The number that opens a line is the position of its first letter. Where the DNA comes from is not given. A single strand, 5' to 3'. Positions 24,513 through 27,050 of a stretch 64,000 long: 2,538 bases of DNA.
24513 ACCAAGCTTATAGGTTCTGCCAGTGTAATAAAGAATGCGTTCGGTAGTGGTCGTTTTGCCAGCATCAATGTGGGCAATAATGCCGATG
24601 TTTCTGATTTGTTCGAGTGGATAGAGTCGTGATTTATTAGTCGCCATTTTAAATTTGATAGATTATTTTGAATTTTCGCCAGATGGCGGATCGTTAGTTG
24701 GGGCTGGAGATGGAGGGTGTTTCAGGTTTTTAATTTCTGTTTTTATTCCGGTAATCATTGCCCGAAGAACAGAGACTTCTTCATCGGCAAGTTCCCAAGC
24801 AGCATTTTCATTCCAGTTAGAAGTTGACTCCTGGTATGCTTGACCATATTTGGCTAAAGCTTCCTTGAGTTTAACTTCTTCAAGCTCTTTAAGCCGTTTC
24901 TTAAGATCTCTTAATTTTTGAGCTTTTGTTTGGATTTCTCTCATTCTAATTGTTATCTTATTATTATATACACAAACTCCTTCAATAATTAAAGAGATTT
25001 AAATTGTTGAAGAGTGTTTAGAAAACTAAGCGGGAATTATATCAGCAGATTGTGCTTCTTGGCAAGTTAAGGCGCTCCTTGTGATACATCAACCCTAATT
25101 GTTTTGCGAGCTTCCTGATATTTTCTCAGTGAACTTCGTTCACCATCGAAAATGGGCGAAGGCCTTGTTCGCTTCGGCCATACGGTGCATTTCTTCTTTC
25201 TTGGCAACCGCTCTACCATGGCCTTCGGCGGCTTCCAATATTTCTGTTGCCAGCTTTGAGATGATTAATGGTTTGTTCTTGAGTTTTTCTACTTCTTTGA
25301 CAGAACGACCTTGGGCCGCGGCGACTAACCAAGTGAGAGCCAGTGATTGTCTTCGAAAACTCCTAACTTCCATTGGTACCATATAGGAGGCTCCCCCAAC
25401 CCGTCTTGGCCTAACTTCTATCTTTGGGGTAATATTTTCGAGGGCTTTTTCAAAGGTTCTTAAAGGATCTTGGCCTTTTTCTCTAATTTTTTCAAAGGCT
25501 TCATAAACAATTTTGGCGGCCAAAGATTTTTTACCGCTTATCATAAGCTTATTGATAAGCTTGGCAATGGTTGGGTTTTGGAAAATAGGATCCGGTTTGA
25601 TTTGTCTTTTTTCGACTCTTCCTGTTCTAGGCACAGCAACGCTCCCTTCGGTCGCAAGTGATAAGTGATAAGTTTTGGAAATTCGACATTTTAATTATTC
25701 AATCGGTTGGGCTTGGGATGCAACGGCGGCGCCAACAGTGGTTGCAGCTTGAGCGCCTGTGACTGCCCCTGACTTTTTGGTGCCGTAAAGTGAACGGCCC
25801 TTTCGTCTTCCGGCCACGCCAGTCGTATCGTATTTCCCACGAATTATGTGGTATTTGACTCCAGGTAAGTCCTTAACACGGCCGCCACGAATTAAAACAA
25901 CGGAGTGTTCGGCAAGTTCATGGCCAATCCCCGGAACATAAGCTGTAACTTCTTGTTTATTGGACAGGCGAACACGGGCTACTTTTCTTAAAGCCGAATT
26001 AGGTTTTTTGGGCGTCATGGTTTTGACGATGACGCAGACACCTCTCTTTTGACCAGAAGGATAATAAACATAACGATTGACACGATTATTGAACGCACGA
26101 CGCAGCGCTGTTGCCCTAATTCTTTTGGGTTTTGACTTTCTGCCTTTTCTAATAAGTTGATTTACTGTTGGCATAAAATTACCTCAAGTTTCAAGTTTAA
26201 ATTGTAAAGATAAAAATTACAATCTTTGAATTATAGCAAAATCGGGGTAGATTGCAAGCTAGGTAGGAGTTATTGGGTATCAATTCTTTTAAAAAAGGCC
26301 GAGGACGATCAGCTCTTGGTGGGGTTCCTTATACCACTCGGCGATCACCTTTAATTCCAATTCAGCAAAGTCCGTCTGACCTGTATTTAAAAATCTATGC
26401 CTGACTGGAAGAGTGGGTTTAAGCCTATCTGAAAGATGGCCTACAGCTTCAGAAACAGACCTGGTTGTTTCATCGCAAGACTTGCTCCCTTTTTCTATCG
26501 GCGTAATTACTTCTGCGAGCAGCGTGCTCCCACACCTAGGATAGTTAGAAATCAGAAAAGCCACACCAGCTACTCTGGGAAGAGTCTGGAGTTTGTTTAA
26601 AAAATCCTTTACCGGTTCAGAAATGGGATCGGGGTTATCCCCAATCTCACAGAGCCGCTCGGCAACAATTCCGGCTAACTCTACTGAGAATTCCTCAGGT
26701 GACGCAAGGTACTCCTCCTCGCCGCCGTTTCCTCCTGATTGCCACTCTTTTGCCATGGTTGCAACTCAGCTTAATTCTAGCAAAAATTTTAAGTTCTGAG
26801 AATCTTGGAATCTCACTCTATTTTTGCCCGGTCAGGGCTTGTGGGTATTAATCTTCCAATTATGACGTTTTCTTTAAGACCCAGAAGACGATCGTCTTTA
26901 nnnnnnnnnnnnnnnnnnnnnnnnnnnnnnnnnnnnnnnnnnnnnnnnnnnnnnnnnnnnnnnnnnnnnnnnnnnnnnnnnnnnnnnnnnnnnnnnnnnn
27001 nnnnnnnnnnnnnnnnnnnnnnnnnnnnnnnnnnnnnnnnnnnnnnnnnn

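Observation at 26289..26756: GC-rich Cys-containing unknown gene wedged between rpoC and the rpsL promoter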

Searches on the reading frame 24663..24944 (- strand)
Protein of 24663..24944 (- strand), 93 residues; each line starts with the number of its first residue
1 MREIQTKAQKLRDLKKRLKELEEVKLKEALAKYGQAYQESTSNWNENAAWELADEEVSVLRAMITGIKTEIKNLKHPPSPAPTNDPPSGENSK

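Call 4: search_protein_families(library=pfam, proteins=[window:24663-24944:-], max_evalue=1)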
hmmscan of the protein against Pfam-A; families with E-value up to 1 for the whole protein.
window:24663-24944:- (93 aa): 5 families
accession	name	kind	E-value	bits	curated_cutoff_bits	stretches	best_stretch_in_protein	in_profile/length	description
PF03449.20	GreA_GreB_N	-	0.0045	17.6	24.5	1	8-74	5-69/71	Transcription elongation factor, N-terminal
PF09787.14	Golgin_A5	-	0.012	15.6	31.7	1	3-73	62-132/305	Golgin subfamily A member 5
PF13791.11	Sigma_reg_C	-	0.038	14.6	25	1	13-76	86-146/157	Sigma factor regulator C-terminal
PF15784.10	GPS2_interact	-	0.084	13.7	27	1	2-30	41-69/92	G-protein pathway suppressor 2-interacting domain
PF18504.6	Csm1_N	-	0.16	12.8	26.3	0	2-30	34-61/70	Csm1 N-terminal domain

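Call 5: search_protein_families(library=ncbifam, proteins=[window:24663-24944:-], max_evalue=1)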
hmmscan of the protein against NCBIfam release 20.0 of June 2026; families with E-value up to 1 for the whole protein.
window:24663-24944:- (93 aa): 8 families
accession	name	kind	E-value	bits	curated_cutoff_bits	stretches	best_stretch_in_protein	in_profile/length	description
TIGR01462.1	greA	subfamily_domain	0.00035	20.7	139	1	8-74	4-68/151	transcription elongation factor GreA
NF011309.0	PRK14720.1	equivalog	0.0077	14.4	714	1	8-73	754-817/906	transcription elongation factor GreA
TIGR00019.1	prfA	equivalog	0.02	13.8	423.25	1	3-80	28-108/361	peptide chain release factor 1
TIGR02492.1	flgK_ends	equivalog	0.039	13.3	170.75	1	4-76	82-154/437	flagellar hook-associated protein FlgK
NF001263.0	PRK00226.1-4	equivalog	0.054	13.4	145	1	8-74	11-75/160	transcription elongation factor GreA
NF005054.0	PRK06462.1-4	equivalog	0.086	11.9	309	1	7-50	162-206/318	asparagine synthetase A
NF007206.0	PRK09627.1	equivalog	0.088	11.7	579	1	35-86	192-243/375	2-oxoglutarate synthase subunit alpha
NF001264.0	PRK00226.1-5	equivalog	0.11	12.2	180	1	8-73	11-71/158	transcription elongation factor GreA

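Call 65: list_cluster_members(proteins=[P0025, P0026, P0028, P0001, P0002, window:26289-26756:-, window:24663-24944:-])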
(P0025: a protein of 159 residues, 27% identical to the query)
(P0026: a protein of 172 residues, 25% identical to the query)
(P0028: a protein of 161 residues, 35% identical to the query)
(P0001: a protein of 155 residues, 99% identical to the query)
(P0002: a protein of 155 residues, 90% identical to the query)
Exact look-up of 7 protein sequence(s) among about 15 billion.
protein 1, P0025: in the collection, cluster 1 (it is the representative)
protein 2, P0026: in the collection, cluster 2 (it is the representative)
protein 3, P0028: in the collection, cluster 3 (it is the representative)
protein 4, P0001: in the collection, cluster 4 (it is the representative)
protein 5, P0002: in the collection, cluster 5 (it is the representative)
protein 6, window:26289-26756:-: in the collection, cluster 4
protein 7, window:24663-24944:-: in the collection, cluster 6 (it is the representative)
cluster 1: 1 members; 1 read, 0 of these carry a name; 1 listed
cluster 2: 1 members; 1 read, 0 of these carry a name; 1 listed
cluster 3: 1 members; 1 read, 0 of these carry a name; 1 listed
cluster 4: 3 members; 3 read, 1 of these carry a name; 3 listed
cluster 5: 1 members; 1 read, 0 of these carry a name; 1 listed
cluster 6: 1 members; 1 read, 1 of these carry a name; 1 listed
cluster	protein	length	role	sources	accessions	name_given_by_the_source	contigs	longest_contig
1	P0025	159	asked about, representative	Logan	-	-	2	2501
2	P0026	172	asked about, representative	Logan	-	-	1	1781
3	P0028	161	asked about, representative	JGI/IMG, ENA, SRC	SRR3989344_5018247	-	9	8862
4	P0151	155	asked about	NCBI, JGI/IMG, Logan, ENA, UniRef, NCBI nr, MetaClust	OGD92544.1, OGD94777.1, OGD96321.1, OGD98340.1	hypothetical protein A2697_04620 [Candidatus Curtissbacteria bacterium ... | Uncharacterized protein n=1 Tax=Candidatus Curtissbacteria bacterium ... | MAG: hypothetical protein A3C33_01730 [Candidatus Curtissbacteria bacterium ...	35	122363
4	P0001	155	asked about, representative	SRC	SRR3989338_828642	-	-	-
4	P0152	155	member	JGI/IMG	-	-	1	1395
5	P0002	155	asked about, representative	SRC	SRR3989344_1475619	-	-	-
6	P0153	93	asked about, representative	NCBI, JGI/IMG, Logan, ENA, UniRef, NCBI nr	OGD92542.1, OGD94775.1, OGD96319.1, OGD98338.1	hypothetical protein A2697_04605 [Candidatus Curtissbacteria bacterium ... | Transcription elongation factor GreA/GreB N-terminal domain-containing protein n=1 ... | MAG: hypothetical protein A3C33_01715 [Candidatus Curtissbacteria bacterium ...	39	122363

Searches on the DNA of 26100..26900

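Call 81: search_rna_families(source=window, start=26100, end=26900, threshold=evalue, max_evalue=1)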
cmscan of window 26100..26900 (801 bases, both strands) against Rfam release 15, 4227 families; matches with E-value up to 1: 0.
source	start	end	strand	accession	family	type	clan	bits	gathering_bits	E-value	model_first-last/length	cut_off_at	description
